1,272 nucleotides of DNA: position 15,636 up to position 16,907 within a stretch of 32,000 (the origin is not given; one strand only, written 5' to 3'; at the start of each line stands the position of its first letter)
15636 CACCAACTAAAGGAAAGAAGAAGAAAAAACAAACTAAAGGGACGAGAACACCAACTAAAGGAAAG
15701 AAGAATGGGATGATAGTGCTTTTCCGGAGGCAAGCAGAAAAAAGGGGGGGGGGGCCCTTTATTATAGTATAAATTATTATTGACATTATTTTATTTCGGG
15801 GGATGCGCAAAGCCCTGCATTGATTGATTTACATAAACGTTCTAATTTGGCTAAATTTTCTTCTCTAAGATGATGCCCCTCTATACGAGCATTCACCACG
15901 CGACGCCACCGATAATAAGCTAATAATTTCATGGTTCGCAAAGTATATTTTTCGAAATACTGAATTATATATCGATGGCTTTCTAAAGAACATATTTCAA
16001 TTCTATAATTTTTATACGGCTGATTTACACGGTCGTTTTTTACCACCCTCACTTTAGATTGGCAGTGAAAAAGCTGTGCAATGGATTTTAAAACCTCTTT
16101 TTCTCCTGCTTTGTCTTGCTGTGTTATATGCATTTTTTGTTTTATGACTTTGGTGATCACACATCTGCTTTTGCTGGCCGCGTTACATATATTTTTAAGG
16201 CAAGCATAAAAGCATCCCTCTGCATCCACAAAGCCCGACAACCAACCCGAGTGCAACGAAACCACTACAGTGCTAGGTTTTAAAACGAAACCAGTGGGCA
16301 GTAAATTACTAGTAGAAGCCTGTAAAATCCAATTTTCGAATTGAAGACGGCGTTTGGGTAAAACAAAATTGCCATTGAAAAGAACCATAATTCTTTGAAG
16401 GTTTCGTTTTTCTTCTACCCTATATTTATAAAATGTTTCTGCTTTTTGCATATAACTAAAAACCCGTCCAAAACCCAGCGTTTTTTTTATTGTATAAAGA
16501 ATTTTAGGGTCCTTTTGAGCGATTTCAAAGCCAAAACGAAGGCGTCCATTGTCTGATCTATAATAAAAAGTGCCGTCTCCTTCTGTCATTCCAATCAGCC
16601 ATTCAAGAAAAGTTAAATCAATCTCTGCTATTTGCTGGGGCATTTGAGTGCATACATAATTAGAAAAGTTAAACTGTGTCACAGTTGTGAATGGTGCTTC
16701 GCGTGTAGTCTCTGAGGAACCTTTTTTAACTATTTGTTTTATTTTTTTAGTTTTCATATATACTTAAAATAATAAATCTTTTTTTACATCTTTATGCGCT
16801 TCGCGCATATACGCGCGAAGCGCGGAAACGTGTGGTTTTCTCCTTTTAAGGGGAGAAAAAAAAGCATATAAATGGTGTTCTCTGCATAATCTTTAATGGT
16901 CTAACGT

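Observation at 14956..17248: Two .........-bearing group I introns occupy the same 14-nt target in psbB and psaA, a candidate ectopic intron transposition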

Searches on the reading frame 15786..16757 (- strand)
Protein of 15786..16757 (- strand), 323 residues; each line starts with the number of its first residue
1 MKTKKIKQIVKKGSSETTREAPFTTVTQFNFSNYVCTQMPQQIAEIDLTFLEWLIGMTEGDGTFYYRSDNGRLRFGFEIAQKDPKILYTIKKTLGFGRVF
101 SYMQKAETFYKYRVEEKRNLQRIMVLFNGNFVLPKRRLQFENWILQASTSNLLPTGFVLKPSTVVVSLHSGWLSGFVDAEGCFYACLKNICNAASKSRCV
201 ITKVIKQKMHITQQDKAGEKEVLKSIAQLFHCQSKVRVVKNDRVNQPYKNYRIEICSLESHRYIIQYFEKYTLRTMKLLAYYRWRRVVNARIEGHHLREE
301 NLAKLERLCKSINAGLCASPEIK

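Call 10: search_protein_families(library=pfam, proteins=[window:15786-16757:-], max_evalue=0.01)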
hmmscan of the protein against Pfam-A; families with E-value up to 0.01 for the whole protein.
window:15786-16757:- (323 aa): 2 families
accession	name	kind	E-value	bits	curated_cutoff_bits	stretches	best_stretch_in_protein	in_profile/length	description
PF00961.24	LAGLIDADG_1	-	7.3e-24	85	23.1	2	173-287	1-101/102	LAGLIDADG endonuclease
PF14528.11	LAGLIDADG_3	-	0.0014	19.3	22.5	0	52-121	5-75/82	LAGLIDADG-like domain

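Call 12: find_homologous_proteins(query=window:15786-16757:-, max_evalue=1e-10)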
Query window:15786-16757:- (323 aa): 250 proteins with E <= 1e-10 among 768 candidates; the best 120 are listed.
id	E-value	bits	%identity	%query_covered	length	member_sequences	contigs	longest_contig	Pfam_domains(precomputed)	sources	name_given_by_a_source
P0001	7.6e-109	382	59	95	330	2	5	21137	PF00961.25,PF14528.12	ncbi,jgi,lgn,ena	jgi:hypothetical protein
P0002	3.5e-79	284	48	94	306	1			PF00961.25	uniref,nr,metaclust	uniref:Putative LAGLIDADG homing endonuclease n=1 Tax=Jenufa minuta TaxID=993092 RepID=A0A0S2LNI9_JE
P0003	7.3e-78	280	46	93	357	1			PF00961.25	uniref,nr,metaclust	uniref:Putative LAGLIDADG homing endonuclease n=1 Tax=Oogamochlamys gigantea TaxID=158507 RepID=A0A0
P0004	2.3e-76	275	47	94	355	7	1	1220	PF00961.25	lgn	-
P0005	9.9e-75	270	46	93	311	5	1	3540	PF00961.25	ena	-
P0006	1.9e-74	269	46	93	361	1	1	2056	PF00961.25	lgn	-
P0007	3.7e-74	268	46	93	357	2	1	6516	PF00961.25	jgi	jgi:hypothetical protein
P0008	5.2e-73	264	41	96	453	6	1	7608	PF00961.25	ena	-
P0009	1.0e-72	263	45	97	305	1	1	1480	PF00961.25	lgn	-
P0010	1.1e-72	263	46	90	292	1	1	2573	PF00961.25,PF14528.12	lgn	-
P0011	3.5e-72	261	46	96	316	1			PF00961.25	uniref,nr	uniref:Putative LAGLIDADG homing endonuclease n=1 Tax=Pleurastrosarcina brevispinosa TaxID=163096 Re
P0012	1.5e-71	259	44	97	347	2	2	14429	PF00961.25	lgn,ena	-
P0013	2.5e-71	258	44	93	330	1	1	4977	PF00961.25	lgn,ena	-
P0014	2.7e-71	258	41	94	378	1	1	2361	PF00961.25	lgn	-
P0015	8.1e-71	257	43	97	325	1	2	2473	PF00961.25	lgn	-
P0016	8.9e-70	253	45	94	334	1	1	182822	PF00961.25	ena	-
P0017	9.1e-70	253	41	93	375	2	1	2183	PF00961.25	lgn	-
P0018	1.2e-69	253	43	93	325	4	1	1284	PF00961.25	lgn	-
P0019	2.7e-69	252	42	93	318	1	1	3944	PF00961.25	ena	-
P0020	1.1e-68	250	44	93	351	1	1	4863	PF00961.25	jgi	jgi:hypothetical protein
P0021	1.2e-68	250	42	97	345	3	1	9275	PF00961.25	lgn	-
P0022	5.2e-68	247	41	93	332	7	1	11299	PF00961.25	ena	-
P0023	2.3e-67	245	40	93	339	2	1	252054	PF00961.25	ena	-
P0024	2.8e-67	245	34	97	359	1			PF00961.25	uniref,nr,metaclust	uniref:Putative LAGLIDADG homing endonuclease n=1 Tax=Uvulifera verrucariae TaxID=381758 RepID=A0A16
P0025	3.5e-67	245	41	96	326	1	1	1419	PF00961.25,PF14528.12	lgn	-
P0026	4.5e-67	244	46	74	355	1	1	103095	PF00961.25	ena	-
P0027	1.2e-66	243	43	94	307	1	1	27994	PF00961.25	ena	-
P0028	8.3e-66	240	40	93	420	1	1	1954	PF00961.25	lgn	-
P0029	8.6e-66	240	43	94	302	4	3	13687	PF00961.25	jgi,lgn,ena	jgi:hypothetical protein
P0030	1.4e-65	239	44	94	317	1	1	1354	PF00961.25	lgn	-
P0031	1.6e-65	239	42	93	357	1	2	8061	PF00961.25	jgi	jgi:hypothetical protein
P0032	1.8e-65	239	37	93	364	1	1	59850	PF00961.25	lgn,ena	-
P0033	3.3e-65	238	41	93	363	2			PF00961.25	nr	nr:putative LAGLIDADG homing endonuclease [Oedogonium sp. HN1801B]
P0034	3.3e-65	238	37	97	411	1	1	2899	PF00961.25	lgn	-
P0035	3.6e-65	238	38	93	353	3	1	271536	PF00961.25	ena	-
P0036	3.8e-65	238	44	93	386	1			PF00961.25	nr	nr:hypothetical protein [Borodinellopsis texensis]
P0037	6.7e-65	237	43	94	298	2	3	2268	PF00961.25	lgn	-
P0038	1.5e-64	236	41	96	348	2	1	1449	PF00961.25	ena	-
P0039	1.7e-64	236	42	93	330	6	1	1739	PF00961.25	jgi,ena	jgi:hypothetical protein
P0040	1.9e-64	236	43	93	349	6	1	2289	PF00961.25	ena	-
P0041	1.9e-64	236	40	93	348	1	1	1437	PF00961.25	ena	-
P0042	2.4e-64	235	43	93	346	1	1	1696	PF00961.25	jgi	jgi:hypothetical protein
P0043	2.6e-64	235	42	93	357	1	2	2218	PF00961.25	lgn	-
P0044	3.0e-64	235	40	92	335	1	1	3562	PF00961.25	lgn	-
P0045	5.5e-64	234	41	95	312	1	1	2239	PF00961.25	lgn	-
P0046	5.8e-64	234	41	93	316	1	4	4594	PF00961.25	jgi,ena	-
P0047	7.0e-64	234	44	93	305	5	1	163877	PF00961.25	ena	-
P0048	9.5e-64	233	41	95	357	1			PF00961.25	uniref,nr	uniref:putative LAGLIDADG homing endonuclease n=1 Tax=Watanabea sichuanensis TaxID=2704660 RepID=UPI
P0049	1.2e-63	233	43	94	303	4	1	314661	PF00961.25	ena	-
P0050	2.3e-63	232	41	93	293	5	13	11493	PF00961.25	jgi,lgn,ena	jgi:hypothetical protein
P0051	6.1e-63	231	40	93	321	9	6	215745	PF00961.25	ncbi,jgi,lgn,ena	-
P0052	8.8e-63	230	38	93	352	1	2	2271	PF00961.25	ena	-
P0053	1.6e-62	229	40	93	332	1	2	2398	PF00961.25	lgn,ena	-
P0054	2.0e-62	229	42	92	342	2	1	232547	PF00961.25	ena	-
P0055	2.4e-62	229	40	93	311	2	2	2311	PF00961.25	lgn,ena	-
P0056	3.4e-62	228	43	93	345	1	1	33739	PF00961.25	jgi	jgi:hypothetical protein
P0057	4.6e-62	228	41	89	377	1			PF00961.25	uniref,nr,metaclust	uniref:Putative LAGLIDADG homing endonuclease n=1 Tax=Lobochlamys segnis TaxID=52035 RepID=A0A0S2IC0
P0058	7.8e-62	227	42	93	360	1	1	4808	PF00961.25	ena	-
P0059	1.2e-61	227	41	93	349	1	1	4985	PF00961.25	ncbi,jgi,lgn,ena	jgi:hypothetical protein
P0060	1.5e-61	226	41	93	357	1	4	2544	PF00961.25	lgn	-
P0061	1.8e-61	226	38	93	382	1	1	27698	PF00961.25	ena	-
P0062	2.9e-61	225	41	96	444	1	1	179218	PF00961.25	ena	-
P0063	3.7e-61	225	42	93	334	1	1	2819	PF00961.25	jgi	jgi:hypothetical protein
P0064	4.2e-61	225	39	93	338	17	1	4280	PF00961.25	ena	-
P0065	7.7e-61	224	42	93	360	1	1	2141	PF00961.25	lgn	-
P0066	1.5e-60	223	36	93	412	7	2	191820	PF00961.25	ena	-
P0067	4.6e-60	221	39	92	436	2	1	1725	PF00961.25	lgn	-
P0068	1.3e-59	220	42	94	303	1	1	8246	PF00961.25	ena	-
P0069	2.1e-59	219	39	94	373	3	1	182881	PF00961.25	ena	-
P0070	2.6e-59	219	38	96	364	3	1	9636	PF00961.25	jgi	jgi:hypothetical protein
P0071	6.4e-59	218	41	89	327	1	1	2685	PF00961.25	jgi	-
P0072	9.2e-59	217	40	93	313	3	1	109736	PF00961.25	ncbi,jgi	jgi:hypothetical protein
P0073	9.6e-59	217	44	85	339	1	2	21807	PF00961.25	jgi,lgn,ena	-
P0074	2.1e-58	216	43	94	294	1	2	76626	PF00961.25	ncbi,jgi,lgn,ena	-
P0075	2.8e-58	216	41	95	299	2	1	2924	PF00961.25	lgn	-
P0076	2.9e-58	215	41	95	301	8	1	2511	PF00961.25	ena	-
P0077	4.7e-58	215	42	93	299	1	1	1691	PF00961.25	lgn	-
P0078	6.7e-58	214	42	82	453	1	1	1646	PF00961.25,PF14528.12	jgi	-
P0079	9.1e-58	214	40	93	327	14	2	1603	PF00961.25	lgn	-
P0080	1.6e-57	213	39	94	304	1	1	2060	PF00961.25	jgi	-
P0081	1.6e-57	213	41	89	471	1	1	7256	PF00961.25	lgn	-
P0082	2.9e-57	212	41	84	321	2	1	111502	PF00961.25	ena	-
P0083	1.9e-56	209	46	74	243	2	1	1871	PF00961.25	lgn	-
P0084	2.5e-56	209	40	94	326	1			PF00961.25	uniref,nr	uniref:LAGLIDADG homing endonuclease n=1 Tax=Xylochloris irregularis TaxID=480381 RepID=A0A097KMF7_9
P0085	4.5e-56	208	38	93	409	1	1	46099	PF00961.25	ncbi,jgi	jgi:hypothetical protein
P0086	5.7e-56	208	43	85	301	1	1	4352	PF00961.25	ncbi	-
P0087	8.1e-56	207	39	93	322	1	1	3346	PF00961.25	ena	-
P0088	1.2e-55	207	41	93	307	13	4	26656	PF00961.25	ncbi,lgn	-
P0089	1.4e-55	207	39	93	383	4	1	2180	PF00961.25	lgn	-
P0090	1.9e-55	206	38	94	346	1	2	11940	PF00961.25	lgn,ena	-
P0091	3.1e-54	202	40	94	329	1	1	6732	PF00961.25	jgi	jgi:hypothetical protein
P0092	8.9e-54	201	39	93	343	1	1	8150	PF00961.25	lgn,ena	-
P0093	1.5e-53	200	40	93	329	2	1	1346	PF00961.25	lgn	-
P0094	2.2e-53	199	38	97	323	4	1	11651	PF00961.25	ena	-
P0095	3.8e-52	195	39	94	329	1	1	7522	PF00961.25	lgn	-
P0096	1.4e-51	194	39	94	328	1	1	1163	PF00961.25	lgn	-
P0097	1.1e-50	191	37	93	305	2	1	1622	PF00961.25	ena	-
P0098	2.0e-50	190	39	93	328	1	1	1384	PF00961.25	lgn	-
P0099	2.1e-50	190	38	93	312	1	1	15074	PF00961.25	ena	-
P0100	2.1e-49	186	37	94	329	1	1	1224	PF00961.25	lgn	-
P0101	3.1e-49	186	37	93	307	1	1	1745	PF00961.25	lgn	-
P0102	3.7e-49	186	38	93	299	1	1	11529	PF00961.25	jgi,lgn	jgi:LAGLIDADG endonuclease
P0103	4.5e-49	185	36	96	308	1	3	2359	PF00961.25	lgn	-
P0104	9.8e-49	184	36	92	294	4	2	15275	PF00961.25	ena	-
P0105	3.0e-48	183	38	94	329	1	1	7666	PF00961.25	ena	-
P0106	5.8e-48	182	43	73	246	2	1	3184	PF00961.25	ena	-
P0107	2.2e-47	180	34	96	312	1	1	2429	PF00961.25,PF14528.12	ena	-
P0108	2.6e-46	176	34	97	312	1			PF00961.25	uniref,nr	uniref:putative LAGLIDADG homing endonuclease n=1 Tax=Kalinella pachyderma TaxID=2704665 RepID=UPI00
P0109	4.4e-46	175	37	93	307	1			PF00961.25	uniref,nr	uniref:Putative LAGLIDADG homing endonuclease n=1 Tax=Sykidion marinum TaxID=44573 RepID=A0A1W6EGN1_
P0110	2.4e-45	173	40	86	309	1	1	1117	PF00961.25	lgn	-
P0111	2.7e-45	173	36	97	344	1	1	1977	PF00961.25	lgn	-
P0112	4.6e-45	172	33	95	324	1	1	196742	PF00961.25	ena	-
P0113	6.3e-45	172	36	94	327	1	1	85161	PF00961.25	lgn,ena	-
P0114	1.0e-44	171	35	95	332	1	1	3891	PF00961.25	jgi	jgi:hypothetical protein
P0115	1.1e-44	171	39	94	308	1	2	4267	PF00961.25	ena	-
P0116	1.3e-44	171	36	93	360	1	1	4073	PF00961.25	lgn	-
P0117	1.3e-44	171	35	93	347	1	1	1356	PF00961.25,PF14528.12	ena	-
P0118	2.8e-44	170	34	94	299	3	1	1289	PF00961.25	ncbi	-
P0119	2.8e-44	170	34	93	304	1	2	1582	PF00961.25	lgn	-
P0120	4.2e-44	169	34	93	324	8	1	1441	PF00961.25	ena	-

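Call 22: find_encoding_contigs(protein=P0001, flank=6000, max_places=3)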
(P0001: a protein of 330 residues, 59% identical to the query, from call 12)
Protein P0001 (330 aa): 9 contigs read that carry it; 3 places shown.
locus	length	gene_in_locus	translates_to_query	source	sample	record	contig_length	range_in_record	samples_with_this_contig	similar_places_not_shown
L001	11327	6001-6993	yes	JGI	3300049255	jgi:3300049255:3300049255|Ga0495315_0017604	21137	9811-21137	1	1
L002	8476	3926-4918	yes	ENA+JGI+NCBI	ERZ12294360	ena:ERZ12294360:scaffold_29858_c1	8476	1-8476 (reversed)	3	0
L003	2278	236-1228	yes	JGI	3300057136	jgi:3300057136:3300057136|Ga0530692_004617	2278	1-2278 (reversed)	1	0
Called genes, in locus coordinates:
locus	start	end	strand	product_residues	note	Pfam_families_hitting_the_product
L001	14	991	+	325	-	PF01193:RNA_pol_L, PF01000:RNA_pol_A_bac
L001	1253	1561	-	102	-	-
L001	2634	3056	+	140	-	PF00421:PSII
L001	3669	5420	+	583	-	PF13655:RVT_N, PF00078:RVT_1, PF08388:GIIM, PF01844:HNH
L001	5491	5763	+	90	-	PF00421:PSII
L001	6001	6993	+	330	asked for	PF00961:LAGLIDADG_1, PF14528:LAGLIDADG_3 (faint), PF00961:LAGLIDADG_1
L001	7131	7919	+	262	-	PF00421:PSII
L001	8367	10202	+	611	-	PF13655:RVT_N, PF00078:RVT_1, PF08388:GIIM, PF01844:HNH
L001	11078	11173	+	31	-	PF01405:PsbT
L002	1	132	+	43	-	?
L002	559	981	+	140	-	PF00421:PSII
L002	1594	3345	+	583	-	PF13655:RVT_N, PF00078:RVT_1, PF08388:GIIM, PF01844:HNH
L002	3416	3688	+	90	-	PF00421:PSII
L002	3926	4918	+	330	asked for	PF00961:LAGLIDADG_1, PF14528:LAGLIDADG_3 (faint), PF00961:LAGLIDADG_1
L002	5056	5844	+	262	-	PF00421:PSII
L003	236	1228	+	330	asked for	PF00961:LAGLIDADG_1, PF14528:LAGLIDADG_3 (faint), PF00961:LAGLIDADG_1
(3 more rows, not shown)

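Call 28: find_encoding_contigs(protein=P0016, flank=4000, max_places=1)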
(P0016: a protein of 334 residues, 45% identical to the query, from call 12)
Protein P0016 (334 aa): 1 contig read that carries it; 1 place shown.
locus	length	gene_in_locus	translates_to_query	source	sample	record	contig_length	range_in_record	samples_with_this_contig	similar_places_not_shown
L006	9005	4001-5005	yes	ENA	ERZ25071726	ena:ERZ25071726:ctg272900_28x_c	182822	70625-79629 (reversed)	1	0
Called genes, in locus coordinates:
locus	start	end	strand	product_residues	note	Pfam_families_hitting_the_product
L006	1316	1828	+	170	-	-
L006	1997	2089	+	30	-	-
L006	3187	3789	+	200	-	PF00421:PSII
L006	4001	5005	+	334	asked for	PF00961:LAGLIDADG_1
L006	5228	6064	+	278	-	PF00421:PSII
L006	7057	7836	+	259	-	PF00119:ATP-synt_A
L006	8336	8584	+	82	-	PF00137:ATP-synt_C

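Call 29: find_encoding_contigs(protein=P0049, flank=4000, max_places=1)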
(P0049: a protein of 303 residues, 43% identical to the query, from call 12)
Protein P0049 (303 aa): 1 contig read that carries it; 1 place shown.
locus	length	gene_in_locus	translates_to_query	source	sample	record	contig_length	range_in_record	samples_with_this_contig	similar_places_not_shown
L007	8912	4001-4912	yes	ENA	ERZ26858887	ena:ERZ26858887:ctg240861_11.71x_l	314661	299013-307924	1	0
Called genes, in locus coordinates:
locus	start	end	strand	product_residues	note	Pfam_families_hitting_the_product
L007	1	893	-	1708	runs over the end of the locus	PF00004:AAA, PF01434:Peptidase_M41 (faint)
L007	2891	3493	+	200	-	PF00421:PSII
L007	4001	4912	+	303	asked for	PF00961:LAGLIDADG_1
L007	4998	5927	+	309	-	PF00421:PSII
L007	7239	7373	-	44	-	PF02468:PsbN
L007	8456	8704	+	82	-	PF00737:PsbH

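Call 31: find_encoding_contigs(protein=P0113, flank=4000, max_places=1)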
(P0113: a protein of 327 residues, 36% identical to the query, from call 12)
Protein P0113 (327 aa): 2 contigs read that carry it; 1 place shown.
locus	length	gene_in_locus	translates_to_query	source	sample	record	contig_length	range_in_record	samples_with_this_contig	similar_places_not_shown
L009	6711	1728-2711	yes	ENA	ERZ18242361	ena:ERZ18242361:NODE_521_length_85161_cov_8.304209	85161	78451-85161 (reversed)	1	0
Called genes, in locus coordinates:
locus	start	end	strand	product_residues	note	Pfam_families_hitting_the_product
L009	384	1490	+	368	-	PF00223:PsaA_PsaB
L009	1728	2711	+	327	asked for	PF00961:LAGLIDADG_1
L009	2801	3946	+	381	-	PF00223:PsaA_PsaB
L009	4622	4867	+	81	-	PF12797:Fer4_2 (faint), PF13237:Fer4_10 (faint), PF13534:Fer4_17 (faint), PF00037:Fer4 (weak), PF12837:Fer4_6 (weak), PF14697:Fer4_21, PF12838:Fer4_7, PF13187:Fer4_9 (weak), +4 more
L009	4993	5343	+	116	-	PF04483:DUF565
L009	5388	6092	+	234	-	PF01578:Cytochrom_C_asm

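Call 32: find_encoding_contigs(protein=P0112, flank=4000, max_places=1)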
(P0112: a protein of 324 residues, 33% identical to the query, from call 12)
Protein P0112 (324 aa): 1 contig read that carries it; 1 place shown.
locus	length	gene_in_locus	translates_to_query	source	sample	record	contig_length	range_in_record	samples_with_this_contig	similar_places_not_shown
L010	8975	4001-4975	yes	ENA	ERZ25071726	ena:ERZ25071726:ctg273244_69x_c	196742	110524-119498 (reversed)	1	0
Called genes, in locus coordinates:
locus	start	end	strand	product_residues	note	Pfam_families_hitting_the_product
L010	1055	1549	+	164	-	PF00430:ATP-synt_B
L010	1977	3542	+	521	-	PF00223:PsaA_PsaB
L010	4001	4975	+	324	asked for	PF00961:LAGLIDADG_1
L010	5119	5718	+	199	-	PF00223:PsaA_PsaB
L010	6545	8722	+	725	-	PF00223:PsaA_PsaB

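Call 46: find_encoding_contigs(protein=P0116, flank=3000, max_places=2)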
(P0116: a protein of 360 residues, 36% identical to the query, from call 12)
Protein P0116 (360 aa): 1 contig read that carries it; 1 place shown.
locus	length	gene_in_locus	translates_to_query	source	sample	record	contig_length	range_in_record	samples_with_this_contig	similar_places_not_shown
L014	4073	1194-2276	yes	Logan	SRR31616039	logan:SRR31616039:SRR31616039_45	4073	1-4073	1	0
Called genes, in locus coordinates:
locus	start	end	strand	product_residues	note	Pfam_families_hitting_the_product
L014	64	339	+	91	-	PF01541:GIY-YIG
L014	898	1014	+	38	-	PF00421:PSII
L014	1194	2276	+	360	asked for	PF00961:LAGLIDADG_1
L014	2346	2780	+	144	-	PF00421:PSII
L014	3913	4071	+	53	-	?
